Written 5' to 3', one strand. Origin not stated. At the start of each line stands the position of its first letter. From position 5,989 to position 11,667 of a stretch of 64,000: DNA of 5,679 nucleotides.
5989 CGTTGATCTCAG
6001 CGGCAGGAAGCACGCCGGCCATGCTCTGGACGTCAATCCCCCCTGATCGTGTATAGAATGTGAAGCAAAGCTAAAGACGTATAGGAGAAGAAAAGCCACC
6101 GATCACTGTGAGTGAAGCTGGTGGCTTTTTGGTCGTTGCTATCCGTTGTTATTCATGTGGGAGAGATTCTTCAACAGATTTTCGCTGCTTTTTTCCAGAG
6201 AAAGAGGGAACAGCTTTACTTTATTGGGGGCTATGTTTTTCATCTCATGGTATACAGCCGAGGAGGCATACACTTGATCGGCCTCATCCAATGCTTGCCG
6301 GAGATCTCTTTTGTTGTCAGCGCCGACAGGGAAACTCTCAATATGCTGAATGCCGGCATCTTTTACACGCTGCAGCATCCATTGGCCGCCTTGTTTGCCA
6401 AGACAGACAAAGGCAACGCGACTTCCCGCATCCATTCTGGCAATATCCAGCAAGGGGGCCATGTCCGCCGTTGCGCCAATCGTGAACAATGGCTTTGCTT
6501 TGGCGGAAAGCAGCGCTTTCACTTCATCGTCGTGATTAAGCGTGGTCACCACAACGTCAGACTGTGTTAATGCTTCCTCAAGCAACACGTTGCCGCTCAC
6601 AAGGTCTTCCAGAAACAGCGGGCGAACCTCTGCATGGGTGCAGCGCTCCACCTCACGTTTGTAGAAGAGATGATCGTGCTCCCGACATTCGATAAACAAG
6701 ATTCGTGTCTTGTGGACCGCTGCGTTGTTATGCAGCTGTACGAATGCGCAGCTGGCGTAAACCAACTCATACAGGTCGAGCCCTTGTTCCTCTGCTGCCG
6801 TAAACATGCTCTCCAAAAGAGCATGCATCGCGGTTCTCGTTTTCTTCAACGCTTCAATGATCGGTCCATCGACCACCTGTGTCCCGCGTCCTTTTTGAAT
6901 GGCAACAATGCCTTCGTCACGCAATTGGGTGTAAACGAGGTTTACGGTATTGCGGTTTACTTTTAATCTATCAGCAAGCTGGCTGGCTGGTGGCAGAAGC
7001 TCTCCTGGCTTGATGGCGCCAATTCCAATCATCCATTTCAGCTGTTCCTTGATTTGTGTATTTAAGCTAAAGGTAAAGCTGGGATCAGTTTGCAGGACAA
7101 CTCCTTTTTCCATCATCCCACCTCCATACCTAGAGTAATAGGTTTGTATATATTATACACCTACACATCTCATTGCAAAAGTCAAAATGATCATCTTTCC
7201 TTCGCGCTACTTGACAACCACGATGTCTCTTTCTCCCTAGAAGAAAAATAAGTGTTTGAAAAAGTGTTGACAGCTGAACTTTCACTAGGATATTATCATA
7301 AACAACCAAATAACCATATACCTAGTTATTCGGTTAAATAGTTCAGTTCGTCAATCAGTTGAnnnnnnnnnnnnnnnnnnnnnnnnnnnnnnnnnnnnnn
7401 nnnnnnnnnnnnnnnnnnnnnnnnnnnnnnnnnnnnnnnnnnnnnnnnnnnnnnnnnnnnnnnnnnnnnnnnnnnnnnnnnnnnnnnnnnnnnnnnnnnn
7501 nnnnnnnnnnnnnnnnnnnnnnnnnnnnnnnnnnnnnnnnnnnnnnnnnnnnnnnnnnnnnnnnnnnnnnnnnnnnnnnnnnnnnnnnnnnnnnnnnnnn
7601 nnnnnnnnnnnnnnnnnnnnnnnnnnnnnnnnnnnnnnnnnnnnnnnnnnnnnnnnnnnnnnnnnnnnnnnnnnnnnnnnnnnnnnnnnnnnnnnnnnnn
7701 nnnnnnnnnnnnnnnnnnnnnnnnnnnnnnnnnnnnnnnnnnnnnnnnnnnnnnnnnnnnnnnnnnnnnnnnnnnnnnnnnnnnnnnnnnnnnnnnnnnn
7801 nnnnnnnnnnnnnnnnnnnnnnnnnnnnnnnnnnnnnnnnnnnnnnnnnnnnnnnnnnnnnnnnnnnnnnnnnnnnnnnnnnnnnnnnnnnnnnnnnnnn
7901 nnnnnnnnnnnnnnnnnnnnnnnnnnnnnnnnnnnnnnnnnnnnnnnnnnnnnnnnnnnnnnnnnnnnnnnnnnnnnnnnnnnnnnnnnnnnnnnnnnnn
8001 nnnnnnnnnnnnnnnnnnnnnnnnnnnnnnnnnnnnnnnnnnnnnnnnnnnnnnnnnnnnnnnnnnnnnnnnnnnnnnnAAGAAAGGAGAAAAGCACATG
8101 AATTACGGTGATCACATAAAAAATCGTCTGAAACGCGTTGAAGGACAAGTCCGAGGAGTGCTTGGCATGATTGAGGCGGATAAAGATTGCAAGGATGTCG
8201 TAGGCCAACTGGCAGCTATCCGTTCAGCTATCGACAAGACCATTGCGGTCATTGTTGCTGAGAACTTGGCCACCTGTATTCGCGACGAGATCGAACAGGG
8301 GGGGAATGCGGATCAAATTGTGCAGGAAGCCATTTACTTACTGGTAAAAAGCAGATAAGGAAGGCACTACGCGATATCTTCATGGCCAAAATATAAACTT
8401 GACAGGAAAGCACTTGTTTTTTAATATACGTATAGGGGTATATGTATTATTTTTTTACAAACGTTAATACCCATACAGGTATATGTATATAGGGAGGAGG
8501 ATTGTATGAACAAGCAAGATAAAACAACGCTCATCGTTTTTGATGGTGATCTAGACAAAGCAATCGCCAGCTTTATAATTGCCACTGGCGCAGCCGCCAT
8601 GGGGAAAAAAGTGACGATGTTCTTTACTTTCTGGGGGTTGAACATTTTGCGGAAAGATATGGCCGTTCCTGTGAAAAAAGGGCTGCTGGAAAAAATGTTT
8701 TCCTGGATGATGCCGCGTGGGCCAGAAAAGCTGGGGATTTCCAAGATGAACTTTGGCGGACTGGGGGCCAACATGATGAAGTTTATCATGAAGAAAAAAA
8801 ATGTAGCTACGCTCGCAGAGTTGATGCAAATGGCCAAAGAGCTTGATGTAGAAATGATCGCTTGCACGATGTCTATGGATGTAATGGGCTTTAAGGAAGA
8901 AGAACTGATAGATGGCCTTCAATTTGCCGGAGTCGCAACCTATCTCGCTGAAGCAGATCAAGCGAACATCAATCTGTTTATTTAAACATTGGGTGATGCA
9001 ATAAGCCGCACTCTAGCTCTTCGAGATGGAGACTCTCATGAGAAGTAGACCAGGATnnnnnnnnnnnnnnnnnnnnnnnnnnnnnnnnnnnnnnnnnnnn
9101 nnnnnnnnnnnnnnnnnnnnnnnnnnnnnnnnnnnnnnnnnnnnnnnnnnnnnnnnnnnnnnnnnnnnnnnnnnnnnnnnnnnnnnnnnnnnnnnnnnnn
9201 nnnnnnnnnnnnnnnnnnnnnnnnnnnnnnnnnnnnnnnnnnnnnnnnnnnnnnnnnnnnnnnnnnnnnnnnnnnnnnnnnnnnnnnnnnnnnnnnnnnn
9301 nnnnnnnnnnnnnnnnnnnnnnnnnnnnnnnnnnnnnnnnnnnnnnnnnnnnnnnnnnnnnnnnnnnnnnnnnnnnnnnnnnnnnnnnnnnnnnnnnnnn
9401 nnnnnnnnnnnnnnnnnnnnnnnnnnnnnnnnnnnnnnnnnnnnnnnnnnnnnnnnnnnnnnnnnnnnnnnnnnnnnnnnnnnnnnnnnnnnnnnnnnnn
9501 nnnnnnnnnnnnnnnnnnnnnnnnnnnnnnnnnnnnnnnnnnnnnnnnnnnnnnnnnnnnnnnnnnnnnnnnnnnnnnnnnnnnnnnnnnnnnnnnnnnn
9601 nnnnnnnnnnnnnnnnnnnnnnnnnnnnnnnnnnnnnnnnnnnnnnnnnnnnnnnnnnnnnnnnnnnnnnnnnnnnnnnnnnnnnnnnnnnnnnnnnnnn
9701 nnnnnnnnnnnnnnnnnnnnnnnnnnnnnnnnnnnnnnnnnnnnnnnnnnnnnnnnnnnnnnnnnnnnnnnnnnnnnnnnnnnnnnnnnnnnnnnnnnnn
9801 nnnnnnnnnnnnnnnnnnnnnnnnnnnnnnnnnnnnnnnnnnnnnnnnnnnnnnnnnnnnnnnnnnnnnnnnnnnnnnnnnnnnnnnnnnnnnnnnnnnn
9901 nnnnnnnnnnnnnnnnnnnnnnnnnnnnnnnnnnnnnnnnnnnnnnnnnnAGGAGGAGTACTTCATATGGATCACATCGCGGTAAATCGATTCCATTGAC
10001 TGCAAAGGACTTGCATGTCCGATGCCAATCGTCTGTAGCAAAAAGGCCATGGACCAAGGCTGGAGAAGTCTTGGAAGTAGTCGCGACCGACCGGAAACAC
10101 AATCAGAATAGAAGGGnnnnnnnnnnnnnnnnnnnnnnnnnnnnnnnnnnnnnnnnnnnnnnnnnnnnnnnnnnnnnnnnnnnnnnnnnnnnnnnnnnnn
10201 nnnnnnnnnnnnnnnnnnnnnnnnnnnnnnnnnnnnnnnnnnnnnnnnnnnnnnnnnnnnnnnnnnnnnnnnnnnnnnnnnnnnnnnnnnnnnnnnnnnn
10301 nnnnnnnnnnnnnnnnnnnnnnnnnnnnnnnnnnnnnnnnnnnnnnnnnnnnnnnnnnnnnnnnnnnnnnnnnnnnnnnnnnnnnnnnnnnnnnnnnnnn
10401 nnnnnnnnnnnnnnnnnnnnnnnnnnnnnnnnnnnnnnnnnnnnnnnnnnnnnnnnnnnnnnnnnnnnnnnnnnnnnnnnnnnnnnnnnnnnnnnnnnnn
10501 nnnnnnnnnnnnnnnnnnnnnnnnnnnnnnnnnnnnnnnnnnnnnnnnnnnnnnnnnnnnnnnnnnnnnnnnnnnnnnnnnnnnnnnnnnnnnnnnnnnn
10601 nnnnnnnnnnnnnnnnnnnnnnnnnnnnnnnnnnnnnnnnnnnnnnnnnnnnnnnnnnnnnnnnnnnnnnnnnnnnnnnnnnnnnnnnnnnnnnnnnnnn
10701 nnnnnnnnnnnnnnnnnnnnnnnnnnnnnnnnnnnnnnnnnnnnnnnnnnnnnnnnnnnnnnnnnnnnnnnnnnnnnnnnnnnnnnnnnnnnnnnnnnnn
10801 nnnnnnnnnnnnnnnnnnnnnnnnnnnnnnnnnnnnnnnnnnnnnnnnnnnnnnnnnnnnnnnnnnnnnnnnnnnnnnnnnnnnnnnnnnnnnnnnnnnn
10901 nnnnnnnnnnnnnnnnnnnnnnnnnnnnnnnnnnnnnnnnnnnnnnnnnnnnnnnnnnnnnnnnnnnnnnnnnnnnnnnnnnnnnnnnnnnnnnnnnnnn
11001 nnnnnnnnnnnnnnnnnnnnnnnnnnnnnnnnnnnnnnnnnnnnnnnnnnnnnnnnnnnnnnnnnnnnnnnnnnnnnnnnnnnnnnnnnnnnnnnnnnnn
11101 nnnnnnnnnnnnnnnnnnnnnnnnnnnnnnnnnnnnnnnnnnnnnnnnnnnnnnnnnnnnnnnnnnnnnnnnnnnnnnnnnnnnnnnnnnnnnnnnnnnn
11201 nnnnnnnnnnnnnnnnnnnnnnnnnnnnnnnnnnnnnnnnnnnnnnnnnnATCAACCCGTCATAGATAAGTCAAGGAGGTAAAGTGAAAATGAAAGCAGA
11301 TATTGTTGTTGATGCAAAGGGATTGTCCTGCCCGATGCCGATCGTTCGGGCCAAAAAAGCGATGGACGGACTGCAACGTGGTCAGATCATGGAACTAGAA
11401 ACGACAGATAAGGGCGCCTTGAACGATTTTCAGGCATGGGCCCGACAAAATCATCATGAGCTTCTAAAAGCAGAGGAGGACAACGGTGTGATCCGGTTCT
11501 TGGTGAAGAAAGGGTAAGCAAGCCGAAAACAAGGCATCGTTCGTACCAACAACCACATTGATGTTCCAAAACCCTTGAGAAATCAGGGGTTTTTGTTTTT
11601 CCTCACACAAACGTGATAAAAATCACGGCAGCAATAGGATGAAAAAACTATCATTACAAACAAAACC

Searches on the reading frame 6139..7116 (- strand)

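Call 48: search_protein_families(library=pfam, proteins=[window:6139-7116:-])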
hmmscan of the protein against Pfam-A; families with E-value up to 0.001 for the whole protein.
window:6139-7116:- (325 aa): 2 families
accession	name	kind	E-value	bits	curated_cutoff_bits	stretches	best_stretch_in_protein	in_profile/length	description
PF00392.27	GntR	-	8.1e-14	51.5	27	1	20-81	3-64/64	Bacterial regulatory proteins, gntR family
PF13545.12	HTH_Crp_2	-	0.00027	21.3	27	1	45-83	26-63/70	Crp-like helix-turn-helix domain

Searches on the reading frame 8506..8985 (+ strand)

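Call 48: search_protein_families(library=pfam, proteins=[window:8506-8985:+])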
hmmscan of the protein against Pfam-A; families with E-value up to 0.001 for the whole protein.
window:8506-8985:+ (159 aa): 2 families
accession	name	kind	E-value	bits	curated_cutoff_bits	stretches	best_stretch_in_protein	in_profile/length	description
PF13686.11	DrsE_2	-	1.9e-65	220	25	1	4-158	2-156/156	DsrE/DsrF/DrsH-like family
PF02635.20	DsrE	-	1.4e-10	41.8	22.7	1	97-151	54-108/116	DsrE/DsrF-like family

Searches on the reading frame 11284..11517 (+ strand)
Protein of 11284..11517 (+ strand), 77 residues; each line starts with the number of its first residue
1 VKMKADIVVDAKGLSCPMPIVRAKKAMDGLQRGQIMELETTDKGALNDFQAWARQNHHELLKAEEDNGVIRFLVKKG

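Call 9: search_protein_families(library=pfam, proteins=[window:11284-11517:+])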
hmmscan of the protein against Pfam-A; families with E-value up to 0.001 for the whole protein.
window:11284-11517:+ (77 aa): 1 family
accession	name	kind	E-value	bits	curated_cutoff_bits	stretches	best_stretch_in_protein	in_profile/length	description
PF01206.22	TusA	-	3.2e-23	81.8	28.6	1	8-76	2-70/70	Sulfurtransferase TusA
